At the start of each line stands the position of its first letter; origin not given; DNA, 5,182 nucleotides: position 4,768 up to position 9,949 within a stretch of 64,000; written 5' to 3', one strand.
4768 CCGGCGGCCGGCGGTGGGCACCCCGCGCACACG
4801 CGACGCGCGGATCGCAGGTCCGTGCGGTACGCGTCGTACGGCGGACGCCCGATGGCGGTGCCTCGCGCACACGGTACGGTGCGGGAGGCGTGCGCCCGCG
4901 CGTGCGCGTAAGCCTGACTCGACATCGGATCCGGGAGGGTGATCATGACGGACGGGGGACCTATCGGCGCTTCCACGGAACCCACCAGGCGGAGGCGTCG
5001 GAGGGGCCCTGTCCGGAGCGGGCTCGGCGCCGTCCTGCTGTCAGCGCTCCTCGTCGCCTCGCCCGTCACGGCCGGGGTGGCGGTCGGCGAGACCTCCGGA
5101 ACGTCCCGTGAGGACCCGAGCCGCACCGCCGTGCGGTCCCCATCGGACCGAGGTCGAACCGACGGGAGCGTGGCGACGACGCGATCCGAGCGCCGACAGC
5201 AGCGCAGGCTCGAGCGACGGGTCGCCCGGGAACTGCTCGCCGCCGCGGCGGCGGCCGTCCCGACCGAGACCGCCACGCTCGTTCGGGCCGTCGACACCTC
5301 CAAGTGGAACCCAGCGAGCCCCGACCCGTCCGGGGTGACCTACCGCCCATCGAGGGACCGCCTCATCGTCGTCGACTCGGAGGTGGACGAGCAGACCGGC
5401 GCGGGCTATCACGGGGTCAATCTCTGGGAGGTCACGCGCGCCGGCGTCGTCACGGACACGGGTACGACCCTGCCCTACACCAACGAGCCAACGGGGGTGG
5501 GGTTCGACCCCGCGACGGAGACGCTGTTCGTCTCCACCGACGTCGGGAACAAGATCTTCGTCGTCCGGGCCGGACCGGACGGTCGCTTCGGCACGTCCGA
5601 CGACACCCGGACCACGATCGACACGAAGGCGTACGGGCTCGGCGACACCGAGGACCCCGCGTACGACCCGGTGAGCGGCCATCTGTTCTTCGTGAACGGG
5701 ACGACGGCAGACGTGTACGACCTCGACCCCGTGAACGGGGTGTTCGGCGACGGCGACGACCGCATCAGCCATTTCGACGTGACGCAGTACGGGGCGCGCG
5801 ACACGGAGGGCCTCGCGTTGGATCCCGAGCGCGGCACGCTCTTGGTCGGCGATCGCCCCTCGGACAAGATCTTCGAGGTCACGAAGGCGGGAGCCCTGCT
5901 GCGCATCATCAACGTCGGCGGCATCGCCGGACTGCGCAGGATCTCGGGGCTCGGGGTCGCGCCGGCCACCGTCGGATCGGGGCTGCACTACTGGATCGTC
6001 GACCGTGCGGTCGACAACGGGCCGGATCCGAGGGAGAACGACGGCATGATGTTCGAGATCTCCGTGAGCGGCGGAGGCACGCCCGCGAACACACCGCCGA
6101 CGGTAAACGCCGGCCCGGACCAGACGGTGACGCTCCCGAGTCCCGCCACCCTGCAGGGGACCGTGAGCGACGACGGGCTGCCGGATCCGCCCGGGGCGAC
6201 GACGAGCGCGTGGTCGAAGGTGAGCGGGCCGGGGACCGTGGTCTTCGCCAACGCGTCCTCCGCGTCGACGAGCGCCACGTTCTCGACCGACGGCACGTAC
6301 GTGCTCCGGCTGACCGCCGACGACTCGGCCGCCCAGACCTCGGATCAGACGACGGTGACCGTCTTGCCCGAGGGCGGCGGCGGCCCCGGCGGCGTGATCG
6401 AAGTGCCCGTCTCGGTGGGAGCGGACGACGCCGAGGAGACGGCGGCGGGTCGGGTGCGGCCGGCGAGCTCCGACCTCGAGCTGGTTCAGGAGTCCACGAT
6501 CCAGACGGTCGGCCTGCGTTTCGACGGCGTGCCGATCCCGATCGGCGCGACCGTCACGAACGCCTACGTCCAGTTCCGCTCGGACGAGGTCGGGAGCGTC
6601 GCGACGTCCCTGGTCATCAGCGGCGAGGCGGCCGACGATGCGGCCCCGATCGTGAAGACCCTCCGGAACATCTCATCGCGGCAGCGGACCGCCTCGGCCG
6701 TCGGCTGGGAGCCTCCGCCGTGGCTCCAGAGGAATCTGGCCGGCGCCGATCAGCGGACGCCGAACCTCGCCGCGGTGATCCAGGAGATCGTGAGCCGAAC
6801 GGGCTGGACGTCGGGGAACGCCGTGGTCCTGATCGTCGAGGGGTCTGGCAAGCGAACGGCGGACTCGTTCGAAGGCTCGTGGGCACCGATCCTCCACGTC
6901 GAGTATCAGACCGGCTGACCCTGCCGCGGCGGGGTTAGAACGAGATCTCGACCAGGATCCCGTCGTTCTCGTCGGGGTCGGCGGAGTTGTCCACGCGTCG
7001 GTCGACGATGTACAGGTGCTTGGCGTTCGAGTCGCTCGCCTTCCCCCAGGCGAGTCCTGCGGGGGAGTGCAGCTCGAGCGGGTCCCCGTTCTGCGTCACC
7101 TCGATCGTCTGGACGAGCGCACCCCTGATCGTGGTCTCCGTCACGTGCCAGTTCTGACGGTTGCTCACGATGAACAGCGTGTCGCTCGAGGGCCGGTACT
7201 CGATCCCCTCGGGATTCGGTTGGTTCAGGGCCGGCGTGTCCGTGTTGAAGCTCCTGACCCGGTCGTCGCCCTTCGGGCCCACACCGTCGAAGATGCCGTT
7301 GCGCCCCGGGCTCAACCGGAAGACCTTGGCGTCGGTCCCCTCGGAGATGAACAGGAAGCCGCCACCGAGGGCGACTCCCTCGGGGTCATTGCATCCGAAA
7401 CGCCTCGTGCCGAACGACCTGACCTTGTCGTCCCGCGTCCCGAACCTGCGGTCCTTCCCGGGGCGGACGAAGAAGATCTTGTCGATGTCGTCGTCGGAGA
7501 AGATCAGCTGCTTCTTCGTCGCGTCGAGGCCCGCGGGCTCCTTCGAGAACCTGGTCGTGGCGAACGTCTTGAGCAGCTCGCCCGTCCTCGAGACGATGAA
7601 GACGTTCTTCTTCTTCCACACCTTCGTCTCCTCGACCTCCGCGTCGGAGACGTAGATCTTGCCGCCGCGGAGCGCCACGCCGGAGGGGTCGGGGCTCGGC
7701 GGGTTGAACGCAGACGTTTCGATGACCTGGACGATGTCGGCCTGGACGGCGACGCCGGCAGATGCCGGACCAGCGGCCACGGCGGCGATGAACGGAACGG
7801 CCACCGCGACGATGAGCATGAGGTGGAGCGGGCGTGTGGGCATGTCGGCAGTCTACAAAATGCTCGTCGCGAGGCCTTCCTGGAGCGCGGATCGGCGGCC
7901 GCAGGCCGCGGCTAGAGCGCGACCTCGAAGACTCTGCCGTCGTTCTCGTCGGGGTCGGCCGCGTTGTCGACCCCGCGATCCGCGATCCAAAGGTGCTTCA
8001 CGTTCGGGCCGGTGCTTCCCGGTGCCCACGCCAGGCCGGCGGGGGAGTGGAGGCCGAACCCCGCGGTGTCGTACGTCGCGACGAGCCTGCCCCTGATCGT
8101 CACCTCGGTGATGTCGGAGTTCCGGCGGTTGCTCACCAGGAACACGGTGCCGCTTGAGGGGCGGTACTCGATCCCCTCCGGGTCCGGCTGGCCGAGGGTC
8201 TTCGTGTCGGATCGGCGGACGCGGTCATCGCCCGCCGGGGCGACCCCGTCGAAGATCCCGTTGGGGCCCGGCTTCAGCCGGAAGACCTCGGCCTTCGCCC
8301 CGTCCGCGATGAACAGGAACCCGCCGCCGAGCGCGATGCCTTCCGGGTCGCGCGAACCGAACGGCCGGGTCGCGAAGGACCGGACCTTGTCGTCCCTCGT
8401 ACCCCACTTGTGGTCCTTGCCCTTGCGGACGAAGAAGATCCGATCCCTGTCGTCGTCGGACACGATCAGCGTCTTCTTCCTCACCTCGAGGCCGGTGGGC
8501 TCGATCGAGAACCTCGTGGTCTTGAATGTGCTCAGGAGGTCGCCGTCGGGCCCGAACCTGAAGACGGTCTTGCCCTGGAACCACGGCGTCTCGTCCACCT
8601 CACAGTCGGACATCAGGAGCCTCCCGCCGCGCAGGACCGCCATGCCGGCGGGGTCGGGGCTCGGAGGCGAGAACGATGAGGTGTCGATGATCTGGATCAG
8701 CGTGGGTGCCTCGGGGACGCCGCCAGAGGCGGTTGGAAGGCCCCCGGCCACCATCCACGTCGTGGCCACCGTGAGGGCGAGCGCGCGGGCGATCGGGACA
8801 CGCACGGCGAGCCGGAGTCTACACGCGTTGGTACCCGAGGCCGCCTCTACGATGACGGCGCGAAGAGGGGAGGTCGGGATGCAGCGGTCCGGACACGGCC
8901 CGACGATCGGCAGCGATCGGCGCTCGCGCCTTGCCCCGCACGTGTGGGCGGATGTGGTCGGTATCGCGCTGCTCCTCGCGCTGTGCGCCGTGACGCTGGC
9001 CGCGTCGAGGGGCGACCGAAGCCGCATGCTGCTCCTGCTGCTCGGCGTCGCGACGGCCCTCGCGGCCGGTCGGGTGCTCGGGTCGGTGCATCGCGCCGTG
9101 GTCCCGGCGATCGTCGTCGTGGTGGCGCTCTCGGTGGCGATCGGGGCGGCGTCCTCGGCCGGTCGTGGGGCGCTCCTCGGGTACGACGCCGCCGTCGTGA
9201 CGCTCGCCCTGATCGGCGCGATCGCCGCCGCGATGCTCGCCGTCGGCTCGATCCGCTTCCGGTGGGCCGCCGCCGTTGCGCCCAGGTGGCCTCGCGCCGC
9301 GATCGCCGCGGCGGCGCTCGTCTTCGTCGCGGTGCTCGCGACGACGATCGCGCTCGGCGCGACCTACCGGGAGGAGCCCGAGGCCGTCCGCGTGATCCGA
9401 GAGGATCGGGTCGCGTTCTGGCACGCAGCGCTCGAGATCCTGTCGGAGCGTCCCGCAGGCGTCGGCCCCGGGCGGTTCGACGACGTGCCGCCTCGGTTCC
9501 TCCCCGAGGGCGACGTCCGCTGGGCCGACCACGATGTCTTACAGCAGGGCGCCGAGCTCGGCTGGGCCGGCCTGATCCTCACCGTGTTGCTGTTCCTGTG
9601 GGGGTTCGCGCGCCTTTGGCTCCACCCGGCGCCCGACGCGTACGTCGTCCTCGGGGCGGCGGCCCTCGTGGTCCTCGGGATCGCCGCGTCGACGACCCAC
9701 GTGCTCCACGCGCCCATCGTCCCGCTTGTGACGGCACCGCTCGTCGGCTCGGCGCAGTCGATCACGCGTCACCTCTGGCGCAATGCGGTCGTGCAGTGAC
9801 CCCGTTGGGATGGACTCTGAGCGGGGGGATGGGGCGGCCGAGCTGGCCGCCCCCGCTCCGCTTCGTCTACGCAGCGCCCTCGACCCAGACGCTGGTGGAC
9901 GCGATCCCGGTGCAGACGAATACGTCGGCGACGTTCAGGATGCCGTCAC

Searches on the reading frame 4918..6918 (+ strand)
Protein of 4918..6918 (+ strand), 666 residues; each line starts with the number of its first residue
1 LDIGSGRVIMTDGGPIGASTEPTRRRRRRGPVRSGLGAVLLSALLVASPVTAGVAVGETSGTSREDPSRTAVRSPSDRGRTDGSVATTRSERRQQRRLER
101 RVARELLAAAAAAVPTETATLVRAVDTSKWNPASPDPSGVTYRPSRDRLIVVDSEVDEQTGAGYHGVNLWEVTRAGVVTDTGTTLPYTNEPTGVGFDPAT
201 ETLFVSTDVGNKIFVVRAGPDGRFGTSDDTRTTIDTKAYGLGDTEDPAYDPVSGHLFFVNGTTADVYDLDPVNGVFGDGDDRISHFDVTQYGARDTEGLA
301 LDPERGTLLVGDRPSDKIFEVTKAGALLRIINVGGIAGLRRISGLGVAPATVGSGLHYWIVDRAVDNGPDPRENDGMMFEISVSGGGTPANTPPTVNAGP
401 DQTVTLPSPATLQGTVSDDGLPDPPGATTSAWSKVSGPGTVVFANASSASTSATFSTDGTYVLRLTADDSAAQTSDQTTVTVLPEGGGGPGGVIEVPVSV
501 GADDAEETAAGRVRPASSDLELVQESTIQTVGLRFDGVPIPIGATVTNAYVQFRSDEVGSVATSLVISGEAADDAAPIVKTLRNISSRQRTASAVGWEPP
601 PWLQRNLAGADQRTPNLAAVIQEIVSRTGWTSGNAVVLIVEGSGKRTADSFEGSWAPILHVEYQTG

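Call 67: search_protein_families(library=pfam, proteins=[window:4918-6918:+], max_evalue=0.00001)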
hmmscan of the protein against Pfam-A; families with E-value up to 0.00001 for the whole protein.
window:4918-6918:+ (666 aa): 1 family
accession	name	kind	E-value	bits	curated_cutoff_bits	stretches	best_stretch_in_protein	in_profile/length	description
PF22352.2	K319L-like_PKD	-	1.3e-14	54.4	27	1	398-482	1-84/84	K319L-like, PKD domain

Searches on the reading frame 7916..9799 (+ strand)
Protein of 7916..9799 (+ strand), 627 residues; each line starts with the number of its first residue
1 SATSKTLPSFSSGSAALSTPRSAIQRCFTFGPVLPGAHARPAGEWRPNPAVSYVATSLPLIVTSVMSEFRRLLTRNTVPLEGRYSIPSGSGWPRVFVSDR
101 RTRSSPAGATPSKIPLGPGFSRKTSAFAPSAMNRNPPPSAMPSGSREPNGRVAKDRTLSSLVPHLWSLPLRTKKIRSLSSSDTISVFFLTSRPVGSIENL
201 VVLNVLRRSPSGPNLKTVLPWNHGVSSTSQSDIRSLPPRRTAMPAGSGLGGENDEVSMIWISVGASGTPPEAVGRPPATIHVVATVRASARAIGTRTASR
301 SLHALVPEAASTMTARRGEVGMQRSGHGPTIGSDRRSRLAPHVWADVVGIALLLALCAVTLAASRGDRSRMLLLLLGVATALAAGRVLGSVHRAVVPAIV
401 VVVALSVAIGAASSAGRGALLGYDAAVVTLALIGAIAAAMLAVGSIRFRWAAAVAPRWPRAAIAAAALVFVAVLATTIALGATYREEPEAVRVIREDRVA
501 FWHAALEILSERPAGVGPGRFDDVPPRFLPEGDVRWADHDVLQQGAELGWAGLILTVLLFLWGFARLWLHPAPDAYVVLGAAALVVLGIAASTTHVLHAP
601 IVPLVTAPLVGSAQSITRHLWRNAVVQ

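Call 67: search_protein_families(library=pfam, proteins=[window:7916-9799:+], max_evalue=0.00001)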
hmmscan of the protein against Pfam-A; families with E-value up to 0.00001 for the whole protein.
window:7916-9799:+ (627 aa): 1 family
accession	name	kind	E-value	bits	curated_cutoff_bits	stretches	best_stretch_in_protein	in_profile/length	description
PF04932.20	Wzy_C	-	4.9e-08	33.3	31.7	1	431-556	18-148/149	O-Antigen ligase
